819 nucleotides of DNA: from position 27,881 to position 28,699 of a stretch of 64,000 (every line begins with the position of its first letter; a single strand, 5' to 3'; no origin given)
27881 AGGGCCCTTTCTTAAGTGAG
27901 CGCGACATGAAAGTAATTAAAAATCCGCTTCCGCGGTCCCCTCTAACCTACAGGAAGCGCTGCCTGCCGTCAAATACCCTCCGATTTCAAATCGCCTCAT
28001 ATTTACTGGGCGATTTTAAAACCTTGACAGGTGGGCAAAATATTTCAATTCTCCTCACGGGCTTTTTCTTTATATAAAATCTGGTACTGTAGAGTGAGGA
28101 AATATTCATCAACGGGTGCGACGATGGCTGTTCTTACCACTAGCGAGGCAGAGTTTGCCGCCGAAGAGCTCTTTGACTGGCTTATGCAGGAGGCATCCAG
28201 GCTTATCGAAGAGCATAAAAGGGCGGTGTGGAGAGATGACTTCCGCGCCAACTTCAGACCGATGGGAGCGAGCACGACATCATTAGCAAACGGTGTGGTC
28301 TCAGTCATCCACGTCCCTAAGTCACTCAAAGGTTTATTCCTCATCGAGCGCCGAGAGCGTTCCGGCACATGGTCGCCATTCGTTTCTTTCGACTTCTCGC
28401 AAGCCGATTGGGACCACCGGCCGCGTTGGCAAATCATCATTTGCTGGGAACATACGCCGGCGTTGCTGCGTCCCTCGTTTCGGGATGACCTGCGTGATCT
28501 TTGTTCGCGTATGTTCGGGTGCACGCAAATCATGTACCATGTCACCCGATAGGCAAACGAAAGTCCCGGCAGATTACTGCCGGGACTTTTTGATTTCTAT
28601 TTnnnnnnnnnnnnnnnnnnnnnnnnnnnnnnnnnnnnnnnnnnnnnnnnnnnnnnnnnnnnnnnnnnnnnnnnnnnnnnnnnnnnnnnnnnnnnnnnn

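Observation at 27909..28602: Opposite-strand orphan gene with AT-rich upstream region and strong terminator inserted between rplB and rpsS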

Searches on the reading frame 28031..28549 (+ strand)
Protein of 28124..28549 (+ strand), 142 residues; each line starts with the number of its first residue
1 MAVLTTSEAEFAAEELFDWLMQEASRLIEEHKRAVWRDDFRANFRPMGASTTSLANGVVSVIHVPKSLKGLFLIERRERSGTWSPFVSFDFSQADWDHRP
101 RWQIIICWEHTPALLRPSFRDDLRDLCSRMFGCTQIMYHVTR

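Call 7: search_protein_families(library=pfam, proteins=[window:28124-28549:+, window:28031-28549:+], max_evalue=1)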
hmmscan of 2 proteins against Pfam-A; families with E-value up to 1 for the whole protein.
window:28124-28549:+ (142 aa): 0 families

window:28031-28549:+ (173 aa): 0 families

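Call 8: search_protein_families(library=ncbifam, proteins=[window:28124-28549:+], max_evalue=1)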
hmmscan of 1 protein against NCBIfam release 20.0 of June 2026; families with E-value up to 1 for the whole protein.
window:28124-28549:+ (142 aa): 0 families

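Call 9: find_homologous_proteins(query=window:28124-28549:+, max_evalue=0.01)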
Query window:28124-28549:+ (142 aa): 1 proteins with E <= 0.01 among 11 candidates.
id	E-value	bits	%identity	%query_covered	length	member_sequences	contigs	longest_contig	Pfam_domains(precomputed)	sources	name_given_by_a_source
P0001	6.4e-93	326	100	100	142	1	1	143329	-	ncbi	-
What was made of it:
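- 28124..28552 (+): ORF142: a 142-aa soluble, mildly acidic alpha/beta protein of a very small, undescribed family. Only itself in the word-indexed search (call 9).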

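Call 11: find_encoding_contigs(protein=P0001, flank=10000, max_places=6)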
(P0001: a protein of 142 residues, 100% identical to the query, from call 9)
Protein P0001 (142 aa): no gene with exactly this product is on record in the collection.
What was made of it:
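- Tried and rejected: find_encoding_contigs could not locate the window's own contig (call 11).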

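Call 18: search_protein_representatives(protein=window:28124-28549:+)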
Query: 142 residues. Proteins with E-value up to 0.001 (for the whole library): 6; up to 1e-10: 2; up to 1e-30: 1. The best 6 are listed.
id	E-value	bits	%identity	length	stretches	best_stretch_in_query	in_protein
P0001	2.0e-93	326.1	100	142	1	1-142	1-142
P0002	5.5e-14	68.5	36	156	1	7-138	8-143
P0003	4.8e-08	49.2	30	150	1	9-139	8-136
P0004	4.7e-06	42.8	33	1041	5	4-67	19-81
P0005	9.5e-06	41.8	38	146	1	79-138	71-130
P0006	2.1e-05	40.7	32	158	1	1-138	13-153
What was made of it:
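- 28124..28552 (+): Four genuine remote homologs in the full HMMER search (call 18).
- ORF142 family: four remote homologs (call 18).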

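Call 22: find_encoding_contigs(protein=P0002, flank=8000, max_places=4)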
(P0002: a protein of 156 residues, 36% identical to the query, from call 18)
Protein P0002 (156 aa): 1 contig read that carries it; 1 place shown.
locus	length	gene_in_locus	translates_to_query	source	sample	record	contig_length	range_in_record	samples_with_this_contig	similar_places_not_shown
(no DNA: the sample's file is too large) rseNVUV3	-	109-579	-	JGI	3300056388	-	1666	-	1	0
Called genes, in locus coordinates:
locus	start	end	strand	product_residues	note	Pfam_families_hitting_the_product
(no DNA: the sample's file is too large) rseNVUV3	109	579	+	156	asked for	-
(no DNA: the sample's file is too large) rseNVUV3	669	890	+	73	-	-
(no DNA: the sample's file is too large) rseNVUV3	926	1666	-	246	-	?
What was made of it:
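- Tried and rejected: No DNA is available for P0002 (call 22).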

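Call 23: find_encoding_contigs(protein=P0003, flank=8000, max_places=4)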
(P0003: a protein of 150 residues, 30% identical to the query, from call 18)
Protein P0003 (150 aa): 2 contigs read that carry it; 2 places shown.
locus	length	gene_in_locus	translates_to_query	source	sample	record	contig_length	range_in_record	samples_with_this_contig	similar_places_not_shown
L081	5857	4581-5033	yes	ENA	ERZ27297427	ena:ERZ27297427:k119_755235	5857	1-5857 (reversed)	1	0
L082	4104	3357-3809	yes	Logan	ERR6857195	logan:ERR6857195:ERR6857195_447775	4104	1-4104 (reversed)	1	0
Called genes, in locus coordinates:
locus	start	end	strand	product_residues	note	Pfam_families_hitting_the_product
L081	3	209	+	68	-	?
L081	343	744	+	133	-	-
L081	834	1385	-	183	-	PF00281:Ribosomal_L5, PF00673:Ribosomal_L5_C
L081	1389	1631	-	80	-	PF00467:KOW, PF17136:ribosomal_L24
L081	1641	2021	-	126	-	PF00238:Ribosomal_L14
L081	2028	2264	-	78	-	PF00366:Ribosomal_S17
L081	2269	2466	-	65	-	PF00831:Ribosomal_L29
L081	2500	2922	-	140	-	PF00252:Ribosomal_L16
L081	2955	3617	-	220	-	PF07650:KH_2, PF00189:Ribosomal_S3_C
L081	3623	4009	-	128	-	PF00237:Ribosomal_L22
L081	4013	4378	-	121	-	PF00203:Ribosomal_S19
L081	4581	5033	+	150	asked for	-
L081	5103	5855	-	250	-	?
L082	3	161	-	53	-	?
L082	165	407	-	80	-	PF00467:KOW, PF17136:ribosomal_L24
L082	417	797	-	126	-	PF00238:Ribosomal_L14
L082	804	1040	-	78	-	PF00366:Ribosomal_S17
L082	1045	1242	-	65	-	PF00831:Ribosomal_L29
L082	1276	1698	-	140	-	PF00252:Ribosomal_L16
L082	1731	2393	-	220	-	PF07650:KH_2, PF00189:Ribosomal_S3_C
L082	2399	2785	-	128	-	PF00237:Ribosomal_L22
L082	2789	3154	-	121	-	PF00203:Ribosomal_S19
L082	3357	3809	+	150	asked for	-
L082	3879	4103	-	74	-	?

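Call 24: find_encoding_contigs(protein=P0005, flank=8000, max_places=4)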
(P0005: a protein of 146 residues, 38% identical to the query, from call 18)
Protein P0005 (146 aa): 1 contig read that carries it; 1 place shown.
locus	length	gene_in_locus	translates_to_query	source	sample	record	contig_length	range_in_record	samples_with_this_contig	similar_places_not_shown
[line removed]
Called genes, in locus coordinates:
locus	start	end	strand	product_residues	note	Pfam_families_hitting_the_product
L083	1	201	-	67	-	?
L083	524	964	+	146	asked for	-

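Call 25: find_encoding_contigs(protein=P0006, flank=8000, max_places=4)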
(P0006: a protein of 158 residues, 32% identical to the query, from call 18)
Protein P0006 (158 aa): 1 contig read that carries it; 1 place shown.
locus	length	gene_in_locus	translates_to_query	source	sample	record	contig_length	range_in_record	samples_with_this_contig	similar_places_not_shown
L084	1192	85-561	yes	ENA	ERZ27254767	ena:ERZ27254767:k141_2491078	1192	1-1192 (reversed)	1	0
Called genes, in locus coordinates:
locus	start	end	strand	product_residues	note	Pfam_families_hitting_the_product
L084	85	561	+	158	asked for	-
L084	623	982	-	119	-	-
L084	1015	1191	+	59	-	?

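Call 26: find_homologous_proteins(query=A1, max_evalue=0.01)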
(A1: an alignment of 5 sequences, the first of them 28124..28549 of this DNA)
Query A1 (5 sequences) (142 aa, profile of the alignment): 4 proteins with E <= 0.01 among 874 candidates.
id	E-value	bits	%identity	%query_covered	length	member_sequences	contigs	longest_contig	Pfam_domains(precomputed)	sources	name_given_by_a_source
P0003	3.4e-57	211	28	94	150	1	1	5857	-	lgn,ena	-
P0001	4.6e-56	207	100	100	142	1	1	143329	-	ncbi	-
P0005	9.2e-55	203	36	53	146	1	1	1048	-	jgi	jgi:hypothetical protein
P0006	5.5e-51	191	30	97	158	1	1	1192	-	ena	-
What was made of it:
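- Tried and rejected: The word-indexed search with the family profile added no new members (call 26).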

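Call 38: predict_structure(alignment_id=A1)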
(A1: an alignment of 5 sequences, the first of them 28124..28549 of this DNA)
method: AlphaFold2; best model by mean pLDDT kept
length: 142 residues; sequences in the alignment: 5
mean_pLDDT: 81.2   pTM: 0.76
mean pLDDT of the five models: 81.2, 80.1, 78.4, 77.6, 77.4
residues with pLDDT >= 90: 54; 70-90: 60; 50-70: 18; < 50: 10
segments of 3 or more residues with pLDDT < 50: 52-61
pLDDT, mean of each block of 10 residues (from residue 1): 74 92 92 79 80 46 74 90 91 69 85 89 91 87 68
secondary structure, 60 per line:
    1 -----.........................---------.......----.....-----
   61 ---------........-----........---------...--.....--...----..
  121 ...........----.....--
elements in order: H6-30 E40-46 H51-55 E70-77 E83-90 E105-109 H119-131 E136-140
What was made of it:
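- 28124..28552 (+): AlphaFold2 pLDDT 81 (call 38).
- Checked: The ORF is more than a chance reading frame: a full HMMER search finds full-length remote homologs (best E = 5.5e-14, call 18), and the AlphaFold2 model has pLDDT 81 and pTM 0.76 (call 38).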

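Call 42: fold_search(model_id=the predicted structure, library=pdb)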
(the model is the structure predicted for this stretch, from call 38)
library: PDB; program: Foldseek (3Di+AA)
matches with E <= 10: 522; with E <= 0.001: 0
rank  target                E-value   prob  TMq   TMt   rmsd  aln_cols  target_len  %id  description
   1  4p3n_A                1.7e-01  0.23  0.25  0.11   8.5       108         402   12  Structural Basis for Full-Spectrum Inhibition of Threonyl-tRNA Synthetase by Borrelidin 1 (released 2015-03-11)
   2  7l3o_B                2.2e-01  0.30  0.30  0.12   8.4       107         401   10  Crystal Structure of the RNA binding domain of Threonyl-tRNA synthetase from Cryptosporidium parvum Iowa II (released 2020-12-30)
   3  4ttv_A                2.2e-01  0.25  0.28  0.12   8.3       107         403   13  Crystal structure of human ThrRS complexing with a bioengineered macrolide BC194 (released 2015-09-30)
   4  3fdj                  2.4e-01  0.11  0.24  0.14  12.4       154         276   11  The structure of a DegV family protein from Eubacterium eligens. (released 2009-02-03)
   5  6mjn_C                2.4e-01  0.09  0.20  0.21  10.0       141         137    6  Crystal structure of an organic hydroperoxide resistance protein OsmC, predicted redox protein, regulator of sulfide b (released 2018-10-03)
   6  6mjn_A                2.4e-01  0.09  0.19  0.20  10.4       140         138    6  Crystal structure of an organic hydroperoxide resistance protein OsmC, predicted redox protein, regulator of sulfide b (released 2018-10-03)
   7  5zy9_C                2.6e-01  0.16  0.26  0.12   8.3       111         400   14  Structural basis for a tRNA synthetase (released 2019-06-12)
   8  4hwt_B                2.7e-01  0.18  0.27  0.12   8.4       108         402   13  Crystal structure of human Threonyl-tRNA synthetase bound to a novel inhibitor (released 2013-09-18)
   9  5icr_C                2.9e-01  0.12  0.21  0.07  11.8       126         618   13  2.25 Angstrom Resolution Crystal Structure of Fatty-Acid-CoA Ligase (FadD32) from Mycobacterium smegmatis in complex w (released 2016-04-06)
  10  6mjn_D                3.1e-01  0.08  0.20  0.20  10.1       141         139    4  Crystal structure of an organic hydroperoxide resistance protein OsmC, predicted redox protein, regulator of sulfide b (released 2018-10-03)
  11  9h90_C                3.3e-01  0.20  0.18  0.14   3.5        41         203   20  Cryo-EM structure of the Vibrio natrigens 30S ribosomal subunit in complex with spectinomycin. (released 2025-05-21)
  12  8ro9_A                3.6e-01  0.08  0.25  0.12  12.6       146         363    8  Human cohesin SMC1A-HD(longCC-EQ)/RAD21-C complex - Open/closed P-loop conformation (released 2024-09-11)
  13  5zy9_E                3.8e-01  0.15  0.26  0.12   8.2       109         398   14  Structural basis for a tRNA synthetase (released 2019-06-12)
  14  1yag_G                3.8e-01  0.08  0.17  0.19  13.5        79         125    6  STRUCTURE OF THE YEAST ACTIN-HUMAN GELSOLIN SEGMENT 1 COMPLEX (released 1999-10-09)
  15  6sd1_A                4.1e-01  0.04  0.19  0.18  21.0       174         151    7  Structure of the RBM3/collar region of the Salmonella flagella MS-ring protein FliF with 33-fold symmetry applied (released 2020-03-18)
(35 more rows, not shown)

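Call 44: search_protein_families(library=pfam, alignment_id=A1, max_evalue=1)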
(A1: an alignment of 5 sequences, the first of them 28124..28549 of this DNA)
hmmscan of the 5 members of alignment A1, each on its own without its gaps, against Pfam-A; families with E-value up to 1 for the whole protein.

A. member 1, window:28124-28549:+ (142 aa): 0 families

B. families by the number of members that match (of 5 scanned): 2 families
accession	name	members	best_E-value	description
PF20467.3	MmeI_C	1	0.068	MmeI, C-terminal domain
PF15594.11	Imm50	1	0.14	Immunity protein 50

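Call 45: search_protein_families(library=padloc, alignment_id=A1, max_evalue=1)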
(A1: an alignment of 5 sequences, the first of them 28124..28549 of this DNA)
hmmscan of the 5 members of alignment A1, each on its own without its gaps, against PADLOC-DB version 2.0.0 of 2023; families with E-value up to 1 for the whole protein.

A. member 1, window:28124-28549:+ (142 aa): 1 family
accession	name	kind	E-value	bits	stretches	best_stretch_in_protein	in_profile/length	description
PDLC00836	E1-E2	-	0.028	11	1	15-47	113-145/602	E1-E2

B. families by the number of members that match (of 5 scanned): 1 family
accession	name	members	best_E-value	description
PDLC00836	E1-E2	1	0.028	E1-E2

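Call 46: search_solved_structures(query=A1, max_evalue=10)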
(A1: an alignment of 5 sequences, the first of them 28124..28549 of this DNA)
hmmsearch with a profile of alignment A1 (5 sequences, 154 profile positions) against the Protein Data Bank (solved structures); distinct sequences matched with E-value up to 10: 0.

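Call 48: fold_search(model_id=the predicted structure, library=viral)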
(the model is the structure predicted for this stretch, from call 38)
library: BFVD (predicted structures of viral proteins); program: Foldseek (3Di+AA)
matches with E <= 10: 455; with E <= 0.001: 0
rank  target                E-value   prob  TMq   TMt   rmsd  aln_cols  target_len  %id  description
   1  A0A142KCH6            5.5e-02  0.60  0.32  0.42  10.1       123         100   10  Uncharacterized protein [Gordonia phage Benczkowski14]
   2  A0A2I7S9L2            8.8e-02  0.66  0.39  0.15   6.1       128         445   13  (no name in the UniProt tables at hand)
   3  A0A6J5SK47            1.2e-01  0.15  0.27  0.19  13.7       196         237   11  Uncharacterized protein (Fragment) [uncultured Caudovirales phage]
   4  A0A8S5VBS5            1.4e-01  0.15  0.29  0.25  11.8       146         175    6  Uncharacterized protein [Myoviridae sp. ctbEa13]
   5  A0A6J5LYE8            1.8e-01  0.72  0.45  0.13   5.9       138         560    9  Uncharacterized protein [uncultured Caudovirales phage]
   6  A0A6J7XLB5            1.8e-01  0.16  0.27  0.20   8.5       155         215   10  Uncharacterized protein [uncultured Caudovirales phage]
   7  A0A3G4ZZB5            2.1e-01  0.21  0.25  0.17  15.6       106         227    7  Uncharacterized protein [Gaeavirus sp.]
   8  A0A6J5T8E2            2.1e-01  0.12  0.26  0.06  17.8       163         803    8  Uncharacterized protein [uncultured Caudovirales phage]
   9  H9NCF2                2.2e-01  0.25  0.26  0.24   5.5        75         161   11  (no name in the UniProt tables at hand)
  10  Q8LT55                2.4e-01  0.11  0.26  0.24  12.0       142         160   13  N-acetyltransferase domain-containing protein [Vibrio phage VpV262]
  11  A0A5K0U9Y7            2.4e-01  0.06  0.19  0.06  17.4       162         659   15  3'-5' exonuclease domain-containing protein [Yasminevirus sp. GU-2018]
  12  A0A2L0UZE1            2.6e-01  0.69  0.49  0.10   3.9       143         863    8  Uncharacterized protein [Agrobacterium phage Atu_ph07]
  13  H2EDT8                2.9e-01  0.11  0.26  0.09  10.9       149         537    5  Uncharacterized hydrolase [Moumouvirus sp. 'Monve']
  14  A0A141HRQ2            3.6e-01  0.23  0.27  0.19   7.9       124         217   10  (no name in the UniProt tables at hand)
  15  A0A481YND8            3.8e-01  0.08  0.24  0.06  12.7       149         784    9  Chromosome segregation ATPase [Pithovirus LCDPAC01]
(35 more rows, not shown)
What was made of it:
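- On Any known fold (PDB, BFVD): The model itself has pLDDT 81 (calls 38, 42, 48).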
